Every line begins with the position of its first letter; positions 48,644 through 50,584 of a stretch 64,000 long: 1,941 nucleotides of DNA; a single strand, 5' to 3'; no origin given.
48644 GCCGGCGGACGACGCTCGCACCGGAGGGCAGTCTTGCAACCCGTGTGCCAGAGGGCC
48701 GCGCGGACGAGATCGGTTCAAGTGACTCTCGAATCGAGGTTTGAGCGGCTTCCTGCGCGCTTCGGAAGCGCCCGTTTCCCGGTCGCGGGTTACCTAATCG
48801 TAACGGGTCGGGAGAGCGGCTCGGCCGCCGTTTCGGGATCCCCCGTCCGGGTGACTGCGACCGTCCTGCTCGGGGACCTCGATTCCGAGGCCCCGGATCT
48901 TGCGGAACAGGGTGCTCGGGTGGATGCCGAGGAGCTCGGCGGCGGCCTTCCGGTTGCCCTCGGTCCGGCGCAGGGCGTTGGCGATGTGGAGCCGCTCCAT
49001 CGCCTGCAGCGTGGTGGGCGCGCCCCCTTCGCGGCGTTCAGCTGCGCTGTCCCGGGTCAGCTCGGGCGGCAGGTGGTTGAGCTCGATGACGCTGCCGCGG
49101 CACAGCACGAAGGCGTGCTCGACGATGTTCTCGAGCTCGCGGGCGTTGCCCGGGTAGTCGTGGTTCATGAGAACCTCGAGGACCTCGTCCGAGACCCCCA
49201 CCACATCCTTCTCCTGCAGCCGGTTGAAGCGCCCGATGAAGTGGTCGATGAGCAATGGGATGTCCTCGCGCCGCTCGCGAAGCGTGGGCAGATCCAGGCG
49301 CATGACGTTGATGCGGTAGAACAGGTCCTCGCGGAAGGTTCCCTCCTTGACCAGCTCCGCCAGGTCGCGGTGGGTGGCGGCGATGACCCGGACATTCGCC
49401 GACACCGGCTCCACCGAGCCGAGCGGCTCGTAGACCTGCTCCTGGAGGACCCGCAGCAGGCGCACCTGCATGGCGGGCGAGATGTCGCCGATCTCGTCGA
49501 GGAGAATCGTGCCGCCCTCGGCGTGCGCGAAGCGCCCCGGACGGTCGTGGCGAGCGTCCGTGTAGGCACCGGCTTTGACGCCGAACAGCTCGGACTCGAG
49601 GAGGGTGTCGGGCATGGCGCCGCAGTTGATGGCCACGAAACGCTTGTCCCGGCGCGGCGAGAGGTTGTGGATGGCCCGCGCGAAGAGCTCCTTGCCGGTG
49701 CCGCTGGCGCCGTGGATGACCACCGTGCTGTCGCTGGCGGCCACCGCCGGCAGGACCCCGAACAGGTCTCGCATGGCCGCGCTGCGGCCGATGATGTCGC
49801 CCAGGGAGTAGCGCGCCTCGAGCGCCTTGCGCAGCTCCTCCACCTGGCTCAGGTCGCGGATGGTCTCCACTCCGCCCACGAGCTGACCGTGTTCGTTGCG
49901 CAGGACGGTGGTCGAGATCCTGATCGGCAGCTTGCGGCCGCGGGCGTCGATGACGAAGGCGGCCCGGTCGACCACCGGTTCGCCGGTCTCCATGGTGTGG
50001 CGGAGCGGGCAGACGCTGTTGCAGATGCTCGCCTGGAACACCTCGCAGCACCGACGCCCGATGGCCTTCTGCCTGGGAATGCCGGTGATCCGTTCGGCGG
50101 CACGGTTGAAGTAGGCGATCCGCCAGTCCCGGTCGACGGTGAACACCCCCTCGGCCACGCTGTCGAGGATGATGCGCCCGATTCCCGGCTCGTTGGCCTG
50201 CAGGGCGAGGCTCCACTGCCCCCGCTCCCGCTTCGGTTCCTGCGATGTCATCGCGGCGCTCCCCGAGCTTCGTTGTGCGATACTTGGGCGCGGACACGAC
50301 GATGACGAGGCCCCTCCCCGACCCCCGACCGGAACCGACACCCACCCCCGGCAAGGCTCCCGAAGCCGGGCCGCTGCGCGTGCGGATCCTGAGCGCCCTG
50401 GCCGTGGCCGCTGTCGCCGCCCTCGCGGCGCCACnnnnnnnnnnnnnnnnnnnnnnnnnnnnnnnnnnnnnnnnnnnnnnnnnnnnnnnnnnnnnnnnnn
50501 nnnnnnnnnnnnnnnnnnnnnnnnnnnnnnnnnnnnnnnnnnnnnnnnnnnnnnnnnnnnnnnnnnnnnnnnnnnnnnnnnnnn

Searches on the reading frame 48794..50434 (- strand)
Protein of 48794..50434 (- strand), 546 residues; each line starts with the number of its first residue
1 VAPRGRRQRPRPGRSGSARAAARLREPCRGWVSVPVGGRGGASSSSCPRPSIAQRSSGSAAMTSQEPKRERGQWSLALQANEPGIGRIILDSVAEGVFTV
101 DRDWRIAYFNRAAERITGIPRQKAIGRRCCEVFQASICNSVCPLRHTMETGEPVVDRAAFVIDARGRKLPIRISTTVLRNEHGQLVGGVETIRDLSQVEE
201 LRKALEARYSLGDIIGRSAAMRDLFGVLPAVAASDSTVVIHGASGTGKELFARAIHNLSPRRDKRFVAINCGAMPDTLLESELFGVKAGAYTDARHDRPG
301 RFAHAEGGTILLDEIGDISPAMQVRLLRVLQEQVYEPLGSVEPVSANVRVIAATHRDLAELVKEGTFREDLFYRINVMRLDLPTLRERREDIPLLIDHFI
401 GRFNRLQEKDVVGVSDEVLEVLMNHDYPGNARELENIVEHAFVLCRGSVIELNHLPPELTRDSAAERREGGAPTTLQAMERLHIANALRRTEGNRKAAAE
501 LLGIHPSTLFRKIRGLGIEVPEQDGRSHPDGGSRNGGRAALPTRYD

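Call 7: search_protein_families(library=pfam, proteins=[window:48794-50434:-])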
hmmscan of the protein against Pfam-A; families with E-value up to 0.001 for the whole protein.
window:48794-50434:- (546 aa): 11 families
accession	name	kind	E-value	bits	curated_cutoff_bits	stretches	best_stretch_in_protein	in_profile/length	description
PF00158.32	Sigma54_activat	-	4.2e-66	222.2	20.2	1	214-380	1-167/168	Sigma-54 interaction domain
PF25601.1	AAA_lid_14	-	3.5e-28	97.7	27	1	386-468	1-83/87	AAA+ ATPase lid domain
PF14532.12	Sigma54_activ_2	-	2.8e-19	70.2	25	1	215-385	1-138/138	Sigma-54 interaction domain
PF13426.13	PAS_9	-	1.6e-12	48.1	27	1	95-197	2-103/103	PAS domain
PF08448.16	PAS_4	-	2.2e-12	47.6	23.1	1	90-199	1-109/110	PAS fold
PF00989.32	PAS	-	1.4e-11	44.8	22.6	1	89-194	6-112/113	PAS fold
PF02954.25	HTH_8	-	1.4e-11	44.4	22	1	477-514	3-40/42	Bacterial regulatory protein, Fis family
PF07728.20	AAA_5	-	3.4e-08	34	22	1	238-356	2-123/139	AAA domain (dynein-related subfamily)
PF13188.13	PAS_8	-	1.4e-06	28.4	21.8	1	89-135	6-52/65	PAS domain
PF00004.35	AAA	-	9.8e-05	23.2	21.2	1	238-370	1-121/131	ATPase family associated with various cellular activities (AAA)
PF13191.12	AAA_16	-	0.00024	22.1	32.6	1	215-334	3-124/167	AAA ATPase domain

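Call 42: search_solved_structures(query=window:48794-50251:-, max_evalue=1e-20)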
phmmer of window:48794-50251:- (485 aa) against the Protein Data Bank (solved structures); distinct sequences matched with E-value up to 1e-20: 35.
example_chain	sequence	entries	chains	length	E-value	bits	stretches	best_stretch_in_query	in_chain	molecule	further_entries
1ojl_A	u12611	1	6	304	6.5e-87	295.6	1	153-452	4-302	TRANSCRIPTIONAL REGULATORY PROTEIN ZRAR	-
9qq6_C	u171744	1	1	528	2e-74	254.4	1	121-459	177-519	Nif-specific regulatory protein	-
26jl_A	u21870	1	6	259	3.3e-69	237.2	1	153-397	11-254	Flagellar regulatory protein A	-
6iy8_A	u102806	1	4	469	5.5e-67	229.9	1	135-384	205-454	Positive regulator CapR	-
6j7e_A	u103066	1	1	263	9.8e-66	225.8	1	152-398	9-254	Nitrogen assimilation regulatory protein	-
7ejw_C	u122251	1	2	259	1.1e-65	225.6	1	152-397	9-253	Transcriptional regulator FleQ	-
5exp_A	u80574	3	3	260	1.2e-65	225.5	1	152-397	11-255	Transcriptional regulator FleQ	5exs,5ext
4l4u_A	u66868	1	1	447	1.2e-65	225.5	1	152-458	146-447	Transcriptional regulator (NtrC family)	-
5exx_A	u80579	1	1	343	1.4e-65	225.3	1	152-399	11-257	Transcriptional regulator FleQ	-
8p53_C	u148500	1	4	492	1.7e-65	225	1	151-399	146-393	Transcriptional regulator FleQ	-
8pb9_D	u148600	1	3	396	2.4e-65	224.5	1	151-397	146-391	Transcriptional regulator FleQ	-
6jdi_A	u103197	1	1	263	9e-65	222.6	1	152-398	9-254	Nitrogen assimilation regulatory protein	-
6jdl_A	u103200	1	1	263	2.4e-64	221.2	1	152-398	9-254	Nitrogen assimilation regulatory protein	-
4qhs_A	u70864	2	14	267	1.1e-61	212.5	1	163-394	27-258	Flagellar regulatory protein C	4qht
6lua_A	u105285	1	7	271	7.7e-61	209.7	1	163-394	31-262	Flagellar regulatory protein C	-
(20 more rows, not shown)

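Call 43: search_protein_families(library=ncbifam, proteins=[window:48794-50251:-], max_evalue=0.001)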
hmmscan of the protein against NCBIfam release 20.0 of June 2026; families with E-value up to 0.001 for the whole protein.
window:48794-50251:- (485 aa): 33 families (the best 25 are shown)
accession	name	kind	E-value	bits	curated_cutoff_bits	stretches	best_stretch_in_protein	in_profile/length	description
NF041552.1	TF_PrdR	equivalog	7.1e-109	364.7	795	1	26-453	137-574/577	sigma-54 dependent transcriptional regulator PrdR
TIGR01817.1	nifA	equivalog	7.7e-99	331.9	528.85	1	138-396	183-440/534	nif-specific transcriptional activator NifA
NF008469.0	PRK11361.1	equivalog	6.1e-97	325.2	714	1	136-458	128-457/461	acetoacetate metabolism transcriptional regulator AtoC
TIGR01818.1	ntrC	equivalog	4.9e-94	315.7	558.6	2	146-404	129-387/463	nitrogen regulation protein NR(I)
NF007689.0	PRK10365.1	equivalog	4.2e-92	309.2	760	1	152-452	140-439/441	sigma-54-dependent response regulator transcription factor ZraR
NF038308.1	RNA_repair_RtcR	equivalog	1.2e-91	308.2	650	1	105-443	129-499/530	RNA repair transcriptional activator RtcR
TIGR02915.1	PEP_resp_reg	equivalog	3.1e-91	306.4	502.6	1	139-455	128-442/445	PEP-CTERM-box response regulator transcription factor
NF011958.0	PRK15429.1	equivalog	1.9e-85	287.9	830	1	149-459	377-688/692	formate hydrogenlyase transcriptional activator FlhA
TIGR02329.1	propionate_PrpR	equivalog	4.4e-85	286.3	499.2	1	138-453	199-525/526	propionate catabolism operon regulatory protein PrpR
NF041906.1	V4R_TF_MobR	exception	7.1e-85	285.5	999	1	143-450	224-539/544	phenol degradation transcriptional regulator MobR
NF003451.0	PRK05022.1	equivalog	5.6e-83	279.4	476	1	144-458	183-511/512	nitric oxide reductase transcriptional regulator NorR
NF050807.1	TransRegFlbDCaul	equivalog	9.7e-82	275.2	750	1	152-460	119-446/454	sigma-54-dependent transcriptional regulator FlbD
NF011953.0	PRK15424.1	equivalog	1e-80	271.9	703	1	138-453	206-532/538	propionate catabolism operon regulatory protein PrpR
NF011695.0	PRK15115.1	equivalog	1.8e-80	270.9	763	1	151-444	135-425/445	two-component system response regulator GlrR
NF008176.1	PRK10923.1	equivalog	2.9e-77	260.2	620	2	142-407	129-394/469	nitrogen regulation protein NR(I)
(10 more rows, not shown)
